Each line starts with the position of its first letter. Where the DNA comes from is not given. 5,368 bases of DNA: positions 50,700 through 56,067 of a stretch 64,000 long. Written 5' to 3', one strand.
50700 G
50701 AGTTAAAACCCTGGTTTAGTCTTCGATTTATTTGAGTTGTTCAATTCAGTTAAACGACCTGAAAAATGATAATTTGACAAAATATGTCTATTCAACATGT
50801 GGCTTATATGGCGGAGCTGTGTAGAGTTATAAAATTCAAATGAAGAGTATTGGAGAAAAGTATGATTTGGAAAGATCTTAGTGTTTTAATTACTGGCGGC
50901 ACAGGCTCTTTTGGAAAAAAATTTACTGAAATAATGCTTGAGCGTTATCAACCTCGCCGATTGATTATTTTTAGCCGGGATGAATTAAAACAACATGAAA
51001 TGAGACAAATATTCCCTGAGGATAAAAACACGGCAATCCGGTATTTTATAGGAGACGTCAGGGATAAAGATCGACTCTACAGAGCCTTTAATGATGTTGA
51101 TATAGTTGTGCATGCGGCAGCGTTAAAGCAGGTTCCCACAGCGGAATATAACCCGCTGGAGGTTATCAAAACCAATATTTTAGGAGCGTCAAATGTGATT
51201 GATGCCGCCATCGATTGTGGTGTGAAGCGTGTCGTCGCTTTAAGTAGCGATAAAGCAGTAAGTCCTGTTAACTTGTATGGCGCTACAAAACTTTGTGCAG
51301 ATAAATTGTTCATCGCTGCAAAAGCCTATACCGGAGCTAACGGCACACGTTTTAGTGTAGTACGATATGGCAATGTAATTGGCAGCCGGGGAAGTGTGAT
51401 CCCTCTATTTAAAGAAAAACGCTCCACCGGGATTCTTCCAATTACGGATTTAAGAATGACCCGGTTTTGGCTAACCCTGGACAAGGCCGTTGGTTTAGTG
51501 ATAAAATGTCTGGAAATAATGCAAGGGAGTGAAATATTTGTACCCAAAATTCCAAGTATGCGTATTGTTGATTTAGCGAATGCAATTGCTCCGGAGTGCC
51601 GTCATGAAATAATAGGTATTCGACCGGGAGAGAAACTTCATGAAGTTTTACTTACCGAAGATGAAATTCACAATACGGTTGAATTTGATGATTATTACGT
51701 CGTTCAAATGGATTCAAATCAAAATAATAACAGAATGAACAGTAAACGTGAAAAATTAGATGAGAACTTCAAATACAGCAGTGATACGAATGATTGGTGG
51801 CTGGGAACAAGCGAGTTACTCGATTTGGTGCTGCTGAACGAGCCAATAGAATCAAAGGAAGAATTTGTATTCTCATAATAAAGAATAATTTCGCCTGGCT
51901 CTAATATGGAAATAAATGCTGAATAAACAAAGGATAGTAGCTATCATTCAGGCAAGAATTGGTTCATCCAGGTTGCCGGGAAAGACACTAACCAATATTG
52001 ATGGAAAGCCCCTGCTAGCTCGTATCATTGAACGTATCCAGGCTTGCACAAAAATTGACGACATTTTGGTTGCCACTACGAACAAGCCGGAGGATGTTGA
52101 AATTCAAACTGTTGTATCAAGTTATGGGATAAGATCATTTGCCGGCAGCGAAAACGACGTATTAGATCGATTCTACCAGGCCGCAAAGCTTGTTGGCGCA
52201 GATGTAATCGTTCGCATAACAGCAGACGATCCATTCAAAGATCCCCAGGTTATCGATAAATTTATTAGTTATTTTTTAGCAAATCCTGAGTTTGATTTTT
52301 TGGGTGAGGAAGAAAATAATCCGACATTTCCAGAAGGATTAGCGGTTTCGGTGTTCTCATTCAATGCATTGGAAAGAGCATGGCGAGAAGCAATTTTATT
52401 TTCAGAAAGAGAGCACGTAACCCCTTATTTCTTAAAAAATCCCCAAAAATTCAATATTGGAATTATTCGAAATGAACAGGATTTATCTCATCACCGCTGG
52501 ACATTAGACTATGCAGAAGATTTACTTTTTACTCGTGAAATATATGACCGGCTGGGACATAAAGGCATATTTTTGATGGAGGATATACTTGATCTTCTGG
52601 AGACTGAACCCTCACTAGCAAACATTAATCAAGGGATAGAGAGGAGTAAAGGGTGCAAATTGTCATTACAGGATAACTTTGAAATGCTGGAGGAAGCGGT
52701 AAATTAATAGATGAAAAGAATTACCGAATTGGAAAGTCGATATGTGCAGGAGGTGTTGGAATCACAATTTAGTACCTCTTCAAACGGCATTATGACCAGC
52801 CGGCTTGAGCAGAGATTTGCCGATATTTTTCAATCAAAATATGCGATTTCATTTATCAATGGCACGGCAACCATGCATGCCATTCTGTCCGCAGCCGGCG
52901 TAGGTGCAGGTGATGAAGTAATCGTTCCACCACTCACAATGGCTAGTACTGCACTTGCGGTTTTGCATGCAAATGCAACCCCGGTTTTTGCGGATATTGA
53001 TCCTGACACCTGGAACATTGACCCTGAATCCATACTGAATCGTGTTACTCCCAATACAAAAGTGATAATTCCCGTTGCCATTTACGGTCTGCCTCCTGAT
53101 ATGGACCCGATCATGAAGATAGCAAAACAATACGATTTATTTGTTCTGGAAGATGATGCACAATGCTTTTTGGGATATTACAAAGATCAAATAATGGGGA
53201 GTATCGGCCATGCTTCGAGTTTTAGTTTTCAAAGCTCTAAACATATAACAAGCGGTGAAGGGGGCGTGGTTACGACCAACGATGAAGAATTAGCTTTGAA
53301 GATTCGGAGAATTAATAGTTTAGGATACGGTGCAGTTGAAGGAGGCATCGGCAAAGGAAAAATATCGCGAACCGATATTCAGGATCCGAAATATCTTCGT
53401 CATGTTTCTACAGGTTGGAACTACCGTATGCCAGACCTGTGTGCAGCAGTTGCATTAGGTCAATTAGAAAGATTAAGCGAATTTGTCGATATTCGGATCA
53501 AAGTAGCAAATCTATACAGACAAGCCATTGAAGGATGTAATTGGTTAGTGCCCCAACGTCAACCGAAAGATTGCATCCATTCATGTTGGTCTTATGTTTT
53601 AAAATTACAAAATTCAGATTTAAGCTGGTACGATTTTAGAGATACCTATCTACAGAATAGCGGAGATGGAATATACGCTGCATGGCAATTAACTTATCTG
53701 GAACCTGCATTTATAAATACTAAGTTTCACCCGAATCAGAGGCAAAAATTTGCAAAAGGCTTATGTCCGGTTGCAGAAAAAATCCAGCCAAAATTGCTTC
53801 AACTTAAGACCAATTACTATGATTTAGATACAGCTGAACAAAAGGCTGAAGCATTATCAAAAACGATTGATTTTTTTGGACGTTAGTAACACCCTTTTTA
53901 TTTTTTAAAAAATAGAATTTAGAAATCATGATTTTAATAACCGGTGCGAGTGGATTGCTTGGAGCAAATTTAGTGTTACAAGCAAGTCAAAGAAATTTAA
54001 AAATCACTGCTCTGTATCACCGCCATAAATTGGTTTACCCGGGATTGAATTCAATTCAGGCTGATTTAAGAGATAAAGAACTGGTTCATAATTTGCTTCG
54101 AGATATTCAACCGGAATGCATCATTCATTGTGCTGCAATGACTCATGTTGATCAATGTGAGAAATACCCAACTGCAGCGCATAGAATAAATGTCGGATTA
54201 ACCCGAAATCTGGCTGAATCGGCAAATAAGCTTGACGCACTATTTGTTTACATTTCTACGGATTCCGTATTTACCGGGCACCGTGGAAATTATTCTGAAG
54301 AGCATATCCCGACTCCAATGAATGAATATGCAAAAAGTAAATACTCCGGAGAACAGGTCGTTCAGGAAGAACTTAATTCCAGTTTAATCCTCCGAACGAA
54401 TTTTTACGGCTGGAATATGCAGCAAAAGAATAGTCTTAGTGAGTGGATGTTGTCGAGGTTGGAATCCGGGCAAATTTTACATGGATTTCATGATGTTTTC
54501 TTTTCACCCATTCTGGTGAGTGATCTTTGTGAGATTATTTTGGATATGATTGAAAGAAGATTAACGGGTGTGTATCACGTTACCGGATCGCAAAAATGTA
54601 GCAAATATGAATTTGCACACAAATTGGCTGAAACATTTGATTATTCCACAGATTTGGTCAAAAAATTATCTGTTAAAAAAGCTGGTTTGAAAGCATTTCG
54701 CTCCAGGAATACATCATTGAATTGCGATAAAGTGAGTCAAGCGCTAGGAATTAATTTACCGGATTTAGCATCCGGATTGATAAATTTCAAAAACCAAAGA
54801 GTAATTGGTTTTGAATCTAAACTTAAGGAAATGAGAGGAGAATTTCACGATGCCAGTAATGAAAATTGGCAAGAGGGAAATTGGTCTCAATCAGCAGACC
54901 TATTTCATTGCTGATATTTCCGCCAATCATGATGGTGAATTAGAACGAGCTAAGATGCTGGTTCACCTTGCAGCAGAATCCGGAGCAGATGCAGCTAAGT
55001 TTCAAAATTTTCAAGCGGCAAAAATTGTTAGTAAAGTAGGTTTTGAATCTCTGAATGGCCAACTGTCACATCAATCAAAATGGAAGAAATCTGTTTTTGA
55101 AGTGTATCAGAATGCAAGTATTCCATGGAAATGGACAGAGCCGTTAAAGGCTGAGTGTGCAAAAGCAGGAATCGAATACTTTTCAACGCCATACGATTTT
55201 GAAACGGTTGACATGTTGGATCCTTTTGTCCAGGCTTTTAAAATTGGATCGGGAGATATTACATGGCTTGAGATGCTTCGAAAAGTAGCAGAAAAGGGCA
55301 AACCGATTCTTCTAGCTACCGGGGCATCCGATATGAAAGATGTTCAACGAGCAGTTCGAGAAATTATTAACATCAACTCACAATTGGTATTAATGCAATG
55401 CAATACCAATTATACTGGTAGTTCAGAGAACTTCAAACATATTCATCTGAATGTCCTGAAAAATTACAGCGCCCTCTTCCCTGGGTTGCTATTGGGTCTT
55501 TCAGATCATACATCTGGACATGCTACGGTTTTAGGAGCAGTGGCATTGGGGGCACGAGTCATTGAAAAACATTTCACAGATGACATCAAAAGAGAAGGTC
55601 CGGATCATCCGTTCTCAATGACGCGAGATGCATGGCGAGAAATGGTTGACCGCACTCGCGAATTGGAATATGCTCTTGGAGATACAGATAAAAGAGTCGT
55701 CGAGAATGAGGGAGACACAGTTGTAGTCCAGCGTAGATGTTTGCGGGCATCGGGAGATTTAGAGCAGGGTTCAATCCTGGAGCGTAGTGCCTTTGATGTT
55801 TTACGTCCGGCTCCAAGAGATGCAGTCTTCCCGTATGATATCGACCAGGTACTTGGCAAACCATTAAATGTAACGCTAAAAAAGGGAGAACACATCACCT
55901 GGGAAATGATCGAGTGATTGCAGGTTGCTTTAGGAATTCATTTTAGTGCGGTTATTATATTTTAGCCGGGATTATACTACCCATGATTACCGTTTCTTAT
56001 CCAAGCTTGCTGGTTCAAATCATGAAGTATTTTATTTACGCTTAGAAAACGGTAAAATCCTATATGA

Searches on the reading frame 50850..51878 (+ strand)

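Call 53: search_protein_families(library=pfam, proteins=[window:50850-51878:+])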
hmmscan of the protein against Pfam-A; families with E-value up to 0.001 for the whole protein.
window:50850-51878:+ (342 aa): 10 families
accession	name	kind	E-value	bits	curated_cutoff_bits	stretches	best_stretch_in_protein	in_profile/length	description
PF02719.21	Polysacc_synt_2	-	9.1e-103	343.9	20.2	1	12-286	1-292/293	Polysaccharide biosynthesis protein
PF01370.27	Epimerase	-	6.5e-24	85.1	20.9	1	12-221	1-225/240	NAD dependent epimerase/dehydratase family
PF16363.11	GDP_Man_Dehyd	-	2.8e-16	60.3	27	1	13-135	1-131/332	GDP-mannose 4,6 dehydratase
PF01073.25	3Beta_HSD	-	3.2e-16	59.6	22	1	13-139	1-122/280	3-beta hydroxysteroid dehydrogenase/isomerase family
PF13460.12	NAD_binding_10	-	1.3e-09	38.6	27.2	1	16-138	1-103/184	NAD(P)H-binding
PF08659.16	KR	-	1.1e-08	35.7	22.6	1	12-135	3-138/180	KR domain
PF04321.23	RmlD_sub_bind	-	1.3e-08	34.7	27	1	12-181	3-156/287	RmlD substrate binding domain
PF07993.18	NAD_binding_4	-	1.1e-07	31.7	20.1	1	14-137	1-140/258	Male sterility protein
PF00106.31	adh_short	-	3.8e-06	26.9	26.6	1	12-173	3-179/195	short chain dehydrogenase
PF05368.20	NmrA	-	1.3e-05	25.4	27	1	11-130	4-104/298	NmrA-like family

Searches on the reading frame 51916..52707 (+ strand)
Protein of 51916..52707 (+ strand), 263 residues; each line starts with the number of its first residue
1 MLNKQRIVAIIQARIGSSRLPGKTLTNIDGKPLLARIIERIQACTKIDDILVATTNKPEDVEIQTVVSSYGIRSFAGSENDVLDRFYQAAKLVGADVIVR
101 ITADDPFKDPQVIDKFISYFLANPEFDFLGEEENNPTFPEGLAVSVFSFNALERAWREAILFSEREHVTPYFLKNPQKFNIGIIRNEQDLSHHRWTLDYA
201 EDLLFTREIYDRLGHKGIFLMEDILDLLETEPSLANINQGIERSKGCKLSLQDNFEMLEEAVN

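Call 54: search_protein_families(library=pfam, proteins=[window:51916-52707:+])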
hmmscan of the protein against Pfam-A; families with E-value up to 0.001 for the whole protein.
window:51916-52707:+ (263 aa): 2 families
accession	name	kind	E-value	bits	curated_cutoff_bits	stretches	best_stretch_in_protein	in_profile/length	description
PF02348.25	CTP_transf_3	-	8.1e-32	111.2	22.6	1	8-223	1-184/217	Cytidylyltransferase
PF12804.13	NTP_transf_3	-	3.4e-06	27.8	27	1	22-124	15-115/160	MobA-like NTP transferase domain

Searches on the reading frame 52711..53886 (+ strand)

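Call 54: search_protein_families(library=pfam, proteins=[window:52711-53886:+])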
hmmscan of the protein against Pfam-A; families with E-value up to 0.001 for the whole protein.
window:52711-53886:+ (391 aa): 3 families
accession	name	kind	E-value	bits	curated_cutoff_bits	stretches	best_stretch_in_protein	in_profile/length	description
PF01041.23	DegT_DnrJ_EryC1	-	3.3e-83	280.3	19.8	1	4-374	3-349/360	DegT/DnrJ/EryC1/StrS aminotransferase family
PF00266.25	Aminotran_5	-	0.00071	19.1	21.5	1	32-154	48-181/371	Aminotransferase class-V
PF01276.26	OKR_DC_1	-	0.00078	18.7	27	0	33-97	72-136/417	Orn/Lys/Arg decarboxylase, major domain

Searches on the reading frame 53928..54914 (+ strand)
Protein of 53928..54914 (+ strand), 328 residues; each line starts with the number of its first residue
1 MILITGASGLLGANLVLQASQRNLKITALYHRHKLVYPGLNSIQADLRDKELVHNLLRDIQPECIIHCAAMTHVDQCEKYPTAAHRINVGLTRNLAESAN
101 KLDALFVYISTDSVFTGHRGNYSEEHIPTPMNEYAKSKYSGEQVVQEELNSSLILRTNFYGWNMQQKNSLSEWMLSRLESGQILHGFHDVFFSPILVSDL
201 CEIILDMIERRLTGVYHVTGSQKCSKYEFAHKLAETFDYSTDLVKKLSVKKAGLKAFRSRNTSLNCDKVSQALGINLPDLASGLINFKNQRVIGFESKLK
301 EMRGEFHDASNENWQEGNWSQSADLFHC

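Call 54: search_protein_families(library=pfam, proteins=[window:53928-54914:+])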
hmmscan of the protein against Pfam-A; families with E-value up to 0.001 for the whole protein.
window:53928-54914:+ (328 aa): 6 families
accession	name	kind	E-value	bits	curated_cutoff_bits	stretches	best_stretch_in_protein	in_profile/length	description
PF04321.23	RmlD_sub_bind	-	6.4e-64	216.2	27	1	2-285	3-279/287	RmlD substrate binding domain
PF01370.27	Epimerase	-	5.2e-29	101.8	20.9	1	2-210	1-227/240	NAD dependent epimerase/dehydratase family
PF16363.11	GDP_Man_Dehyd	-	1e-16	61.8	27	1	3-146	1-165/332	GDP-mannose 4,6 dehydratase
PF02719.21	Polysacc_synt_2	-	2.3e-14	53.7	20.2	1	2-114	1-131/293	Polysaccharide biosynthesis protein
PF07993.18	NAD_binding_4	-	1e-10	41.7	20.1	1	63-150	90-193/258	Male sterility protein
PF01073.25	3Beta_HSD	-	3.5e-10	39.8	22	1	3-148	1-160/280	3-beta hydroxysteroid dehydrogenase/isomerase family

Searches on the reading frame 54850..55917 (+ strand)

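Call 54: search_protein_families(library=pfam, proteins=[window:54850-55917:+])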
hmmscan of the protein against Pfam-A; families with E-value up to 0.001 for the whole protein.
window:54850-55917:+ (355 aa): 2 families
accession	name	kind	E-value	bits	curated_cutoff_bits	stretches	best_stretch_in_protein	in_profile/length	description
PF03102.20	NeuB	-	6e-72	242.4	22.1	1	37-280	1-240/241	NeuB family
PF08666.17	SAF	-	2.4e-08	34.9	21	1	296-355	2-63/63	SAF domain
